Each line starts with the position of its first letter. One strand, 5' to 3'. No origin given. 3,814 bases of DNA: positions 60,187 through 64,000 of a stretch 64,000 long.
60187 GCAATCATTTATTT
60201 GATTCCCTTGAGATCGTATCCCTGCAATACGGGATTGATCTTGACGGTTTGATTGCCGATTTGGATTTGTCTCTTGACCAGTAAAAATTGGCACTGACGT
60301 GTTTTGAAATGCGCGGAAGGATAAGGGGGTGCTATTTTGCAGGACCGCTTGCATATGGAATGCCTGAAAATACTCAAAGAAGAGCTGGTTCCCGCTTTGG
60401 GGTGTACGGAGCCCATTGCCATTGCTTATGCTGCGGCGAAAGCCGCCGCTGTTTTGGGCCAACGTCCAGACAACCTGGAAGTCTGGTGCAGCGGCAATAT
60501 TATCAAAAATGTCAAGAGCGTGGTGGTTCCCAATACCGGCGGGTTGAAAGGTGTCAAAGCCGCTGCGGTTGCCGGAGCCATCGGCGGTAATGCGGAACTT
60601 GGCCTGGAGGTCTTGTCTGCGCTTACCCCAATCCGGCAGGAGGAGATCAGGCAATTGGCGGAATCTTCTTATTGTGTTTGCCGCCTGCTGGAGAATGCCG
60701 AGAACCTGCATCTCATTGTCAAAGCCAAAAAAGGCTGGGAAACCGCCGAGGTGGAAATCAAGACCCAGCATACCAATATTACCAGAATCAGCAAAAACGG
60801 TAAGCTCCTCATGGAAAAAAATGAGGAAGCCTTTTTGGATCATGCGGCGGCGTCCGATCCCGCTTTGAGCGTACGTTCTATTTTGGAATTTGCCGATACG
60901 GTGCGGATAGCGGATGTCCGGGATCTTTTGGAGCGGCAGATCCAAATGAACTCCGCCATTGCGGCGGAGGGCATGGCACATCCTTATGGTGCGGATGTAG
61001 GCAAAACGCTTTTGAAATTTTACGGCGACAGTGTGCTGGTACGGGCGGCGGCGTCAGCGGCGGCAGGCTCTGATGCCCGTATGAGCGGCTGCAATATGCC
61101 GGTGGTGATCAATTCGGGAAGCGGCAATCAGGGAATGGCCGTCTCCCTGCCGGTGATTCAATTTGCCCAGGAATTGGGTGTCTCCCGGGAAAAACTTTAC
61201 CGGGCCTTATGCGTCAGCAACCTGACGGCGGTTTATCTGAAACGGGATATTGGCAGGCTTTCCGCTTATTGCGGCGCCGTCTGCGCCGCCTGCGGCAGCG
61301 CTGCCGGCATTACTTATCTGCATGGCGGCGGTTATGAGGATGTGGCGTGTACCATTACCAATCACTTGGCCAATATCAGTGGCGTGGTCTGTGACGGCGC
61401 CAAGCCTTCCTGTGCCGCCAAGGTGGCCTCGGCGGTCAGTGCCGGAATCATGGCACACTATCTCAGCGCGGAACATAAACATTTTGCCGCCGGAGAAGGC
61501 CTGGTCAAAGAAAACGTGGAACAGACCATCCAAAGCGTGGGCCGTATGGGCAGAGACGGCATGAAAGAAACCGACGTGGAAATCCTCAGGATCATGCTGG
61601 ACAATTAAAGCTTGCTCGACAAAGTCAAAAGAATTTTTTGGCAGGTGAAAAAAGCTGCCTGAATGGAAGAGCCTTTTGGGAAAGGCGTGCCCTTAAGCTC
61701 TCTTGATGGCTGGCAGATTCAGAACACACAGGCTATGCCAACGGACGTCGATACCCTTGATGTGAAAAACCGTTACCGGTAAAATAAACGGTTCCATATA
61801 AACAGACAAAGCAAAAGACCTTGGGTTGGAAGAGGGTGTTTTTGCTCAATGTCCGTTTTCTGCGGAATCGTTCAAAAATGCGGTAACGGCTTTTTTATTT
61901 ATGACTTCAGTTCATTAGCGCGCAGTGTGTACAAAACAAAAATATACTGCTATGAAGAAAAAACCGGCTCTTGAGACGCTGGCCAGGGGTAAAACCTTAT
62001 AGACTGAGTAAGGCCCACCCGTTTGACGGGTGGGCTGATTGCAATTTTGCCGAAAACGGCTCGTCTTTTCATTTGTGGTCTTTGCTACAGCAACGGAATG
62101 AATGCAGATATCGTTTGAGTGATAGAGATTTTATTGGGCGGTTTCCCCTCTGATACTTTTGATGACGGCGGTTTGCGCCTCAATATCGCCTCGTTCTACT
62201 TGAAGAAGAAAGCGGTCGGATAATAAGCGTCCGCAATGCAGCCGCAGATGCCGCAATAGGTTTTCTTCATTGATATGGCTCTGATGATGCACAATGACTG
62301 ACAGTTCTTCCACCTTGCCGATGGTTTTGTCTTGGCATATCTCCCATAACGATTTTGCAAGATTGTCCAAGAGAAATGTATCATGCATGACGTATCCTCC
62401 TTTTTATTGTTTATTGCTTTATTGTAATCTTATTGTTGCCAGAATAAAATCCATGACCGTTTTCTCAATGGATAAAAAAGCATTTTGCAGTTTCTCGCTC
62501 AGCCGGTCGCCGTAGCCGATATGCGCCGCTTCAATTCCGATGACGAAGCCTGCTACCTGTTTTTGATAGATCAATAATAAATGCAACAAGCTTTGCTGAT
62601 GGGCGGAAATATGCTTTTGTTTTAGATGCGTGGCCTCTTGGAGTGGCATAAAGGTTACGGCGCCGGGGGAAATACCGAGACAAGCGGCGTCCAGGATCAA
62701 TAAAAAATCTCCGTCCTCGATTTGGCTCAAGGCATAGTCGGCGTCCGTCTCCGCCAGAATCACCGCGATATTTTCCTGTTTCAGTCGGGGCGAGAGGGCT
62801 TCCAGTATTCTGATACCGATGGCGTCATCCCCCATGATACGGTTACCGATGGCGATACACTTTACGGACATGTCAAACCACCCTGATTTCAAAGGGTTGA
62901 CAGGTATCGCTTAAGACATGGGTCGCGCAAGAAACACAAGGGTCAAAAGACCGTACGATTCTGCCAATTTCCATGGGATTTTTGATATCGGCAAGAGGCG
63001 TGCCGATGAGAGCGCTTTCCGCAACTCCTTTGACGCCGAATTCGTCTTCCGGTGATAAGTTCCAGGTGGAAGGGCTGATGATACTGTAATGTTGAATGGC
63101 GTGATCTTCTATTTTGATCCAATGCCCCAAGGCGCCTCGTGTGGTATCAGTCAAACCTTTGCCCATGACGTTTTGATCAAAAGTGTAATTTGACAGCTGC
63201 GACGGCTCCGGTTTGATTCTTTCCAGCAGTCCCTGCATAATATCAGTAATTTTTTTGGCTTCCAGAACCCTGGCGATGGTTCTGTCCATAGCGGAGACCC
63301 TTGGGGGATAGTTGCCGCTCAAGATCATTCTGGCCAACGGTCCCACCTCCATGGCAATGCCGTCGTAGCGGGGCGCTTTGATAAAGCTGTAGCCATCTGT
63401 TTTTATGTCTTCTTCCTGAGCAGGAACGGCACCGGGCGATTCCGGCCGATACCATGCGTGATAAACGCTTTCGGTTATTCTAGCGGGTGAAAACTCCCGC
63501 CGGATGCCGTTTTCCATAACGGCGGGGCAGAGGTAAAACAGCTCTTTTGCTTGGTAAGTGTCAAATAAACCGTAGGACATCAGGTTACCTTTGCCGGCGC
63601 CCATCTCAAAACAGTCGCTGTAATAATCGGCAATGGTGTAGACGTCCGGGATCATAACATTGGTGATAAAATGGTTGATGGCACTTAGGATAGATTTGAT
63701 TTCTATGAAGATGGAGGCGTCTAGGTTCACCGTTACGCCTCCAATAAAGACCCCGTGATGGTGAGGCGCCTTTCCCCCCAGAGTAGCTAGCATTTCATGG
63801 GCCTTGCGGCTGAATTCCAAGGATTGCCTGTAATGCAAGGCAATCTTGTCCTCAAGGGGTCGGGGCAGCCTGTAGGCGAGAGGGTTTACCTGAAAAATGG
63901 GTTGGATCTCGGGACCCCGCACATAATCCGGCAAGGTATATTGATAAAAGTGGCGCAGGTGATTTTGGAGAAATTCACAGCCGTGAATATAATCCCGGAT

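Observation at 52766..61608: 14-gene co-directional cluster of Fe-S/metallocofactor-handling proteins of unknown pathway, adjacent to a [NiFe] hydrogenase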

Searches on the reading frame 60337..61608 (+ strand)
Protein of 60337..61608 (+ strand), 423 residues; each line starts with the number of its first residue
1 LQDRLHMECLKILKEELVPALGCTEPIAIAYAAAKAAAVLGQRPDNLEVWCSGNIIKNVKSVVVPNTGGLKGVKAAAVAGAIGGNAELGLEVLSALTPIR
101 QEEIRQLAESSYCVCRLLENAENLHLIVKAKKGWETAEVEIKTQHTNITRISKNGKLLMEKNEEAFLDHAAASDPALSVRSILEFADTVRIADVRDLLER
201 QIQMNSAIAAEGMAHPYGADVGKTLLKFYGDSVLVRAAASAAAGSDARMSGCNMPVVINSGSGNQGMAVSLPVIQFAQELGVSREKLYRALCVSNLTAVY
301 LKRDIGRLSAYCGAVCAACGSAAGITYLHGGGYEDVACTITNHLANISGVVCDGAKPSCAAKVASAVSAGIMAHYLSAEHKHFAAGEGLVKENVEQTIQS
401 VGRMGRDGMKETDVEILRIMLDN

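Call 4: search_protein_families(library=pfam, proteins=[window:60337-61608:+], max_evalue=0.01)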
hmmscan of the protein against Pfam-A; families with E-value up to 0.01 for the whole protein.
window:60337-61608:+ (423 aa): 1 family
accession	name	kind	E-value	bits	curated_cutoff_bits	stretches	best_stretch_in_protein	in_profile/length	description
PF03313.21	SDH_alpha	-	1.3e-61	209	26.4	1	89-417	3-259/260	Serine dehydratase alpha chain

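Call 6: search_protein_families(library=ncbifam, proteins=[window:60337-61608:+], max_evalue=0.001)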
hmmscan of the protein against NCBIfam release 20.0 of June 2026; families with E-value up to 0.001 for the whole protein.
window:60337-61608:+ (423 aa): 0 families

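Call 54: search_solved_structures(query=window:60337-61608:+, max_evalue=0.01)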
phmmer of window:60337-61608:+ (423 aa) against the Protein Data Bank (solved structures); distinct sequences matched with E-value up to 0.01: 2.
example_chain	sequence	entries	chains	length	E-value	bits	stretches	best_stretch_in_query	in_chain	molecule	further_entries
9he0_A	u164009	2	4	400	1.9e-27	99.7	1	6-420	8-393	L-cysteine desulfidase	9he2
9fsl_A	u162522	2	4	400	8.9e-27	97.4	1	6-420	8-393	L-cysteine desulfidase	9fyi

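Call 64: search_solved_structures(query=window:60337-61608:+, max_evalue=0.001, show_alignments=1)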
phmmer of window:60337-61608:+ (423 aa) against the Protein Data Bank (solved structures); distinct sequences matched with E-value up to 0.001: 2.
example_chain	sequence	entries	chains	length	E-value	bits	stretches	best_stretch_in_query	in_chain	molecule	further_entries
9he0_A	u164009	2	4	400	1.9e-27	99.7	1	6-420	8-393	L-cysteine desulfidase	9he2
9fsl_A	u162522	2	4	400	8.9e-27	97.4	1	6-420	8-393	L-cysteine desulfidase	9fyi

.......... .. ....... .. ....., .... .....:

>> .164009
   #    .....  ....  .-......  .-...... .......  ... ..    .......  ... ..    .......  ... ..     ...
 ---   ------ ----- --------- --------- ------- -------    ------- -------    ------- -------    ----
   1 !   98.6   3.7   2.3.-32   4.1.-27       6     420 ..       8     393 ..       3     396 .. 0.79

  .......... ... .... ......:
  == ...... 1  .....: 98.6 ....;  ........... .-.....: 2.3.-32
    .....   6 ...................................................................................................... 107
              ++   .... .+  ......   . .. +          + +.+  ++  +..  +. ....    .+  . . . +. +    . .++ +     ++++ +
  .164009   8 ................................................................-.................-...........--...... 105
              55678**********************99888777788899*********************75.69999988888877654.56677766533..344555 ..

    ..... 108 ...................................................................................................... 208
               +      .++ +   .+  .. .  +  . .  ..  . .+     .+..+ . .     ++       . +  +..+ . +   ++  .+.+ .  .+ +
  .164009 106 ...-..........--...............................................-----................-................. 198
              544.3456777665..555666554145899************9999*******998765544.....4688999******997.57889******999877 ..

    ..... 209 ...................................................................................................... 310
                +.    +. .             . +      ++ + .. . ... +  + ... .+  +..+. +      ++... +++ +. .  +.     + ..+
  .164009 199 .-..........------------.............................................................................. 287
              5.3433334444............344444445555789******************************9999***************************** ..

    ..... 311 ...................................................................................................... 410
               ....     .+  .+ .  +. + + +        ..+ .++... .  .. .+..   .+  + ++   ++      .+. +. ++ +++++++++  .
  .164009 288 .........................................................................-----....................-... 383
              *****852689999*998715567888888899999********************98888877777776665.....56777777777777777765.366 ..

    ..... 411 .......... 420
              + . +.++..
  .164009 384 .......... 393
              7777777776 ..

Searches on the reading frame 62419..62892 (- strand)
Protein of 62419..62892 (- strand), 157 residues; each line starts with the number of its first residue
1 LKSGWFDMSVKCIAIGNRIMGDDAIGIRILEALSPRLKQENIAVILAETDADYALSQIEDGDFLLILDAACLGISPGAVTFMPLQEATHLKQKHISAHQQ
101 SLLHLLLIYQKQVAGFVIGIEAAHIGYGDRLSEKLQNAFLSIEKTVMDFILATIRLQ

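Call 4: search_protein_families(library=pfam, proteins=[window:62419-62892:-], max_evalue=0.01)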
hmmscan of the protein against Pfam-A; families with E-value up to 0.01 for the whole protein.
window:62419-62892:- (157 aa): 1 family
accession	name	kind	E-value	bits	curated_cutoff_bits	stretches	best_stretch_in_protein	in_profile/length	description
PF01750.23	HycI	-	1.8e-10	41.2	23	1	27-146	1-127/130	Hydrogenase maturation protease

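Call 6: search_protein_families(library=ncbifam, proteins=[window:62419-62892:-], max_evalue=0.001)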
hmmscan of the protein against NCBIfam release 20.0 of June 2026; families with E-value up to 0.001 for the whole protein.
window:62419-62892:- (157 aa): 7 families
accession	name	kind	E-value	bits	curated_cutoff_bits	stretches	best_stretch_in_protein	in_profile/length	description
TIGR00072.1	hydrog_prot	superfamily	1.9e-24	86.3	47.45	1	13-147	3-142/145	hydrogenase maturation protease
TIGR00140.1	hupD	subfamily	3.9e-13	49.6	151.8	1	13-148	4-145/151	HyaD/HybD family hydrogenase maturation endopeptidase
TIGR00142.1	hycI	equivalog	8.9e-12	45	119.1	1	13-148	4-140/146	hydrogenase maturation peptidase HycI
NF007777.0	PRK10466.1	equivalog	5.4e-09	36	190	1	8-107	1-102/164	HyaD/HybD family hydrogenase maturation endopeptidase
NF007616.0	PRK10264.1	equivalog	8e-09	35.4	261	1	10-145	6-148/195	hydrogenase 1 maturation protease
NF045519.1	NiFeSe_H2_mat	exception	2.5e-08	33.9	190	1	13-147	6-144/152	NiFeSe hydrogenase maturation protease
TIGR00130.1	frhD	equivalog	2.6e-07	30.8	134.95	1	11-136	6-137/153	coenzyme F420-reducing hydrogenase, FrhD protein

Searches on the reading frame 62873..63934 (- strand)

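Call 4: search_protein_families(library=pfam, proteins=[window:62873-63934:-], max_evalue=0.01)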
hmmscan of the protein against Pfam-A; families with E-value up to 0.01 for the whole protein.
window:62873-63934:- (353 aa): 1 family
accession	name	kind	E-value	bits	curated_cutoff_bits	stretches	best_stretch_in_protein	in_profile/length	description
PF00374.24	NiFeSe_Hases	-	2.3e-77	261.5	25.8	2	213-339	372-508/508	Nickel-dependent hydrogenase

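Call 6: search_protein_families(library=ncbifam, proteins=[window:62873-63934:-], max_evalue=0.001)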
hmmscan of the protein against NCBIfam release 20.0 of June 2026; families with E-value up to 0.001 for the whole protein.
window:62873-63934:- (353 aa): 8 families
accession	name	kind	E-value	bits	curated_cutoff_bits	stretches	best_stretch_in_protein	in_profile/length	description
NF033181.1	NiFeSe_hydrog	equivalog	1.4e-93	314.5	600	1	18-343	156-499/507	nickel-dependent hydrogenase large subunit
NF045518.1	H2_NiFeSe_large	exception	4.2e-79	266.6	780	2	3-205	114-321/485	NiFeSe hydrogenase large subunit HysA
NF007778.0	PRK10467.1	equivalog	7.7e-46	156.5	969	2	248-343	461-556/567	hydrogenase 2 large subunit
NF007550.0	PRK10170.1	equivalog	6.6e-42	143.7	1101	2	248-344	491-587/597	Ni/Fe-hydrogenase large subunit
TIGR03295.1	frhA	equivalog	1.8e-26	93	392.5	1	38-342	132-398/412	coenzyme F420 hydrogenase subunit alpha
NF040828.1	sulfhyd_ShyA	equivalog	6.2e-09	35.2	700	1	223-341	300-413/415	NAD(P)-dependent hydrogenase/sulfhydrogenase 2 subunit alpha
NF040832.1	sulfhyd_HydA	equivalog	1.4e-07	31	880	1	255-341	342-424/426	NADPH-dependent hydrogenase/sulfhydrogenase 1 subunit alpha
NF041786.2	VhuU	equivalog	1.8e-05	24.5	70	1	326-342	14-30/45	F420-non-reducing hydrogenase selenoprotein subunit VhuU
